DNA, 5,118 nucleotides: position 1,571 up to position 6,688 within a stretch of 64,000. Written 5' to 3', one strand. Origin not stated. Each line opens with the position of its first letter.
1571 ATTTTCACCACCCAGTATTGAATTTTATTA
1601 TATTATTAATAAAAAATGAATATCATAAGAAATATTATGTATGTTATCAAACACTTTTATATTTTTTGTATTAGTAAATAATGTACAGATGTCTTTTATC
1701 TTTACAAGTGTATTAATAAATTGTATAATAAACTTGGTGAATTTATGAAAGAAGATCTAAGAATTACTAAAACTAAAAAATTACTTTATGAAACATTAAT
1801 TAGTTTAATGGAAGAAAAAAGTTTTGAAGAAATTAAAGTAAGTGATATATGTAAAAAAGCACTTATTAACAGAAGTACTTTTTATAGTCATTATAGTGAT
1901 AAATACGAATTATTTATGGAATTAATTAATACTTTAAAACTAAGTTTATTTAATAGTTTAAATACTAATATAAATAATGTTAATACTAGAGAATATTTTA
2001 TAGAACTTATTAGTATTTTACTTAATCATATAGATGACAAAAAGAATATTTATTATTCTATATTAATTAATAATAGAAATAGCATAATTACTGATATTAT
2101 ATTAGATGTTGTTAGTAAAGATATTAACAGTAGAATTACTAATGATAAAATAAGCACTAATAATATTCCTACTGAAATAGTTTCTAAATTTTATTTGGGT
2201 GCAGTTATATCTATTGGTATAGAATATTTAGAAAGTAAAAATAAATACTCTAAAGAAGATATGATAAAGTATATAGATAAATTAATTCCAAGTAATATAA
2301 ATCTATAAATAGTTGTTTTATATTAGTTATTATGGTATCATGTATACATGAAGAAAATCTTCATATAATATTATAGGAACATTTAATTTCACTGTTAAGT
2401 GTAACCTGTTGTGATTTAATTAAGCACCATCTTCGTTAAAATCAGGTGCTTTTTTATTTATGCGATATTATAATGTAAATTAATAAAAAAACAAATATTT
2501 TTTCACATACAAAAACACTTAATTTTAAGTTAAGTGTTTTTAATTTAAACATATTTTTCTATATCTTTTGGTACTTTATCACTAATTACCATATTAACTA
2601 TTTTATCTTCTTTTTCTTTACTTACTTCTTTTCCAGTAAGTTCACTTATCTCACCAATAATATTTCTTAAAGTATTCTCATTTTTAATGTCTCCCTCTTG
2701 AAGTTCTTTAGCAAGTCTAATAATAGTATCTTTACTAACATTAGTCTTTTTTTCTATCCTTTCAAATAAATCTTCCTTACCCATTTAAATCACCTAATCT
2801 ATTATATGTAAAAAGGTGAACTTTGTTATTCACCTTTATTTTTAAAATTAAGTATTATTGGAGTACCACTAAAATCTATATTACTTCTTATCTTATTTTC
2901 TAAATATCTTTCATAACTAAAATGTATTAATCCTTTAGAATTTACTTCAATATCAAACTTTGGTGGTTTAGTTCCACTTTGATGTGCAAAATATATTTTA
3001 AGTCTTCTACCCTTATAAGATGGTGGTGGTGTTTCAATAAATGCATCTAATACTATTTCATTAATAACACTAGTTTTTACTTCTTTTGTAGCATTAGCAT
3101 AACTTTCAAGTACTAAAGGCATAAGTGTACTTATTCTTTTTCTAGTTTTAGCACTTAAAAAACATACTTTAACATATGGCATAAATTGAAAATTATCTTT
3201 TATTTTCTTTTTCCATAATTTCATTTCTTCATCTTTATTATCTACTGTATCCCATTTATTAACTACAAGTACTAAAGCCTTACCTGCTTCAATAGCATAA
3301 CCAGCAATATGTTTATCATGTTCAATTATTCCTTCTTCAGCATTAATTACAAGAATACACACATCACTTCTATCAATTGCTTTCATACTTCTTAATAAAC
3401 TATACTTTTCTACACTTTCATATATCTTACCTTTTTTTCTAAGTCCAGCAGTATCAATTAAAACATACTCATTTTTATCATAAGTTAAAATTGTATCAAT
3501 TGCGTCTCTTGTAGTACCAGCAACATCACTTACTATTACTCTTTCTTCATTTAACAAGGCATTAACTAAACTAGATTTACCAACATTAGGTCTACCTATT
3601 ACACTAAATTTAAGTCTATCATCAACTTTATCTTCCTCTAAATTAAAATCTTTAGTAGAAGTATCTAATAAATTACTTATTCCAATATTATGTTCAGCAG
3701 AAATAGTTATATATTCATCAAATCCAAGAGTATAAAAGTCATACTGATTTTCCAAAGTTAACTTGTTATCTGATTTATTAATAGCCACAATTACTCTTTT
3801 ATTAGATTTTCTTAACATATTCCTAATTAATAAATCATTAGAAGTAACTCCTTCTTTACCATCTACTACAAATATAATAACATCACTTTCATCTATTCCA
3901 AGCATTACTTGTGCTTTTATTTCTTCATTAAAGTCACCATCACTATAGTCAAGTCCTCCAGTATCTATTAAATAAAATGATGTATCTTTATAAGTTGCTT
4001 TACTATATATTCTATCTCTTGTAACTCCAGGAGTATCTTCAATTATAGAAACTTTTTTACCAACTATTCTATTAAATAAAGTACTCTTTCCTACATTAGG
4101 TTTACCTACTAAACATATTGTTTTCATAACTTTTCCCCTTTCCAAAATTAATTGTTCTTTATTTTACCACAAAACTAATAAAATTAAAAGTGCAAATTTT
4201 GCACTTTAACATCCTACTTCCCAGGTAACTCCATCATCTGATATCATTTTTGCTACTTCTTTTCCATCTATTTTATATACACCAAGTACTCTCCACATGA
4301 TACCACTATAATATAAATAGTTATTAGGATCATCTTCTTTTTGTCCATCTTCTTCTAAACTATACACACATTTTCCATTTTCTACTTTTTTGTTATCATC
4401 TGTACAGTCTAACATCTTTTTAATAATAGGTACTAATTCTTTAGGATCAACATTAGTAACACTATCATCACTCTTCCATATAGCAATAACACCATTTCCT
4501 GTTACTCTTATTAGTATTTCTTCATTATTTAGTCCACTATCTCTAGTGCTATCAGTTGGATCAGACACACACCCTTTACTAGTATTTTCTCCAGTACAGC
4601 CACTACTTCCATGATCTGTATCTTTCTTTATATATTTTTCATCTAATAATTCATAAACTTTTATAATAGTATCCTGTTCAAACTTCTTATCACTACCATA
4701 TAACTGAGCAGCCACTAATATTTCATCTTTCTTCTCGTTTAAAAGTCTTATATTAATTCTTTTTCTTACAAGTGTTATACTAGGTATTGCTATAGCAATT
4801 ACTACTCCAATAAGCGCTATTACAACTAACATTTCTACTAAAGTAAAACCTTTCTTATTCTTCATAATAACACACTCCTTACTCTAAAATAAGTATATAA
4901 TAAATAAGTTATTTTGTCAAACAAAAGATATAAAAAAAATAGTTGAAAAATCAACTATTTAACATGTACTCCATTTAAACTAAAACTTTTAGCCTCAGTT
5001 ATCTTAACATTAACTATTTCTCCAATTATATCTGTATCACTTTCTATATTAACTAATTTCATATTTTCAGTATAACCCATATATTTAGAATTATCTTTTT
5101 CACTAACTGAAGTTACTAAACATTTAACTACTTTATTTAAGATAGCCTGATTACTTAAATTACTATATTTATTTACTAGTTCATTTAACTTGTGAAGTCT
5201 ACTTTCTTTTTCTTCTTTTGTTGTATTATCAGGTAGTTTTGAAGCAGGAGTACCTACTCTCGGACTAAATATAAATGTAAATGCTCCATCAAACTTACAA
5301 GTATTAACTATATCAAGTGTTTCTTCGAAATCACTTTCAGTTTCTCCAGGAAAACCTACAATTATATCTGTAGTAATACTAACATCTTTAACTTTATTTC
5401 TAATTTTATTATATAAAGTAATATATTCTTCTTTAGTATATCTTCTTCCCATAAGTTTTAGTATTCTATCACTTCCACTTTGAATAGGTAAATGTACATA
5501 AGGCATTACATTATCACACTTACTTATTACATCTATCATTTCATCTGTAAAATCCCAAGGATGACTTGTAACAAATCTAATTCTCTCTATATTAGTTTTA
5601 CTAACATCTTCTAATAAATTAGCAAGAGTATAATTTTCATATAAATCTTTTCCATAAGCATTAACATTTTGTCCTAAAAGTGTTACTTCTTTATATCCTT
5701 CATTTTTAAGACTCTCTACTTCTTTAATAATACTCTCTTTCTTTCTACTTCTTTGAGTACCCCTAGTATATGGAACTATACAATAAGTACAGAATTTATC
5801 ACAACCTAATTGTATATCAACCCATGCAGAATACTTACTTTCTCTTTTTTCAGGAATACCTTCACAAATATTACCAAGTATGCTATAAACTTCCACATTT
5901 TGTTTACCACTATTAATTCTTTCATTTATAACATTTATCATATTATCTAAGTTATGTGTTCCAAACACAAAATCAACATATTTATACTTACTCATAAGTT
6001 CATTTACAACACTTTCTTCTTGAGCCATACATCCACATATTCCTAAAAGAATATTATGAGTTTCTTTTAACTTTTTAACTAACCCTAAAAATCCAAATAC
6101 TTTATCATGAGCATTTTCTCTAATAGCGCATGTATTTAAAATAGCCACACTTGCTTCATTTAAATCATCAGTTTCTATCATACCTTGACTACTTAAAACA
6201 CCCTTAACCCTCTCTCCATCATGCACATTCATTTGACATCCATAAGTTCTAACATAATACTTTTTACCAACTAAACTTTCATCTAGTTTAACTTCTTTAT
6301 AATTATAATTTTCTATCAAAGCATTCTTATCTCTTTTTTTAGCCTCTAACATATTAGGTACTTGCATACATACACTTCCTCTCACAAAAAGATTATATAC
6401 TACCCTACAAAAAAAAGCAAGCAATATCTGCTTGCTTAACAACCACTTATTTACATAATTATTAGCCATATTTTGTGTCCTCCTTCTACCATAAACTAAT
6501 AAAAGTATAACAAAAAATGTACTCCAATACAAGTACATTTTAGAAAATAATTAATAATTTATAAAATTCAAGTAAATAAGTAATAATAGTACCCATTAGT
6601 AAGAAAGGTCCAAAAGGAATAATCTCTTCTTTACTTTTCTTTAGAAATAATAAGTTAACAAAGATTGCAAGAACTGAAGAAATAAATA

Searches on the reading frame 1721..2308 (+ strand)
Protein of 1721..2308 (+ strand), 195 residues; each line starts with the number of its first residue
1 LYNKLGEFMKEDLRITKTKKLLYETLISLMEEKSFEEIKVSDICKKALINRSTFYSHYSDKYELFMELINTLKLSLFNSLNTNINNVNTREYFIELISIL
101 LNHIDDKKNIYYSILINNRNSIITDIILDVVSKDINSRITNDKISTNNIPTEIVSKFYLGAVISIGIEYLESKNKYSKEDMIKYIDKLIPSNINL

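Call 85: search_protein_families(library=pfam, proteins=[window:1721-2308:+], max_evalue=0.001)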
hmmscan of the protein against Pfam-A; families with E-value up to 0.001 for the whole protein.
window:1721-2308:+ (195 aa): 2 families
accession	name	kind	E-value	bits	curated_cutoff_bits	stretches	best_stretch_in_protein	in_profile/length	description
PF14278.11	TetR_C_8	-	2.4e-07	31.2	26.1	1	95-189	5-101/103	Transcriptional regulator C-terminal region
PF00440.29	TetR_N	-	3.5e-07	30.3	24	1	27-67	6-46/47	Bacterial regulatory proteins, tetR family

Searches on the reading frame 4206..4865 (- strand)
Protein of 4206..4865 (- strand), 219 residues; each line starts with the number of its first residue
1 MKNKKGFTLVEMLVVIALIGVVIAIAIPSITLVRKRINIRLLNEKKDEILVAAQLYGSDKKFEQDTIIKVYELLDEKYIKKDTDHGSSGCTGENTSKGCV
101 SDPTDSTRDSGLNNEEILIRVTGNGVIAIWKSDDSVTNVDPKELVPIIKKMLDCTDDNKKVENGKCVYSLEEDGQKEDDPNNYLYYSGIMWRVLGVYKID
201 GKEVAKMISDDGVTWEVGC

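Call 85: search_protein_families(library=pfam, proteins=[window:4206-4865:-], max_evalue=0.001)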
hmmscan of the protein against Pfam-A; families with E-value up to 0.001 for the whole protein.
window:4206-4865:- (219 aa): 1 family
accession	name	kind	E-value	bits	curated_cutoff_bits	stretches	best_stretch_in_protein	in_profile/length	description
PF07963.17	N_methyl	-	6.5e-10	38.6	21.2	1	1-27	1-27/27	Prokaryotic N-terminal methylation motif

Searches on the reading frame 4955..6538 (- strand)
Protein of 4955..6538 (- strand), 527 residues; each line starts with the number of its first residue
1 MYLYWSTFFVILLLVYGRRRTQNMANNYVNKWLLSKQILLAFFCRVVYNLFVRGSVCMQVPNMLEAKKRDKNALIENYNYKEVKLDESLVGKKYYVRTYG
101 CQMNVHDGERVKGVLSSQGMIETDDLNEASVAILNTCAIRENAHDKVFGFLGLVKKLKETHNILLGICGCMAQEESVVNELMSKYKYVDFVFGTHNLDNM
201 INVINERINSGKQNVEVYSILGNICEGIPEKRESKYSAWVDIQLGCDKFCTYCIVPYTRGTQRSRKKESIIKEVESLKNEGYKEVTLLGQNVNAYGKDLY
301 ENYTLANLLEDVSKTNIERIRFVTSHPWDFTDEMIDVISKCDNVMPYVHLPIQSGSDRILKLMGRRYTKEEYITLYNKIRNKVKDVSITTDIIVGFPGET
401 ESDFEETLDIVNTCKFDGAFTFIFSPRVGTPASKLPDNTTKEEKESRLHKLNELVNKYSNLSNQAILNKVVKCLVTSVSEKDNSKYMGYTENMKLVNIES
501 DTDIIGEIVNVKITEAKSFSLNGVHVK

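Call 85: search_protein_families(library=pfam, proteins=[window:4955-6538:-], max_evalue=0.001)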
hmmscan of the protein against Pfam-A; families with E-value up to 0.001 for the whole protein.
window:4955-6538:- (527 aa): 3 families
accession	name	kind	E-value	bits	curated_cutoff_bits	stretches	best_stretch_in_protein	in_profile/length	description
PF04055.27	Radical_SAM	-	1.3e-30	107.2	29.5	1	242-409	3-164/166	Radical SAM superfamily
PF00919.26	UPF0004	-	2.7e-25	88.7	27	1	93-193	1-98/98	Uncharacterized protein family UPF0004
PF01938.26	TRAM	-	6.6e-11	42.3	21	1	469-523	6-58/61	TRAM domain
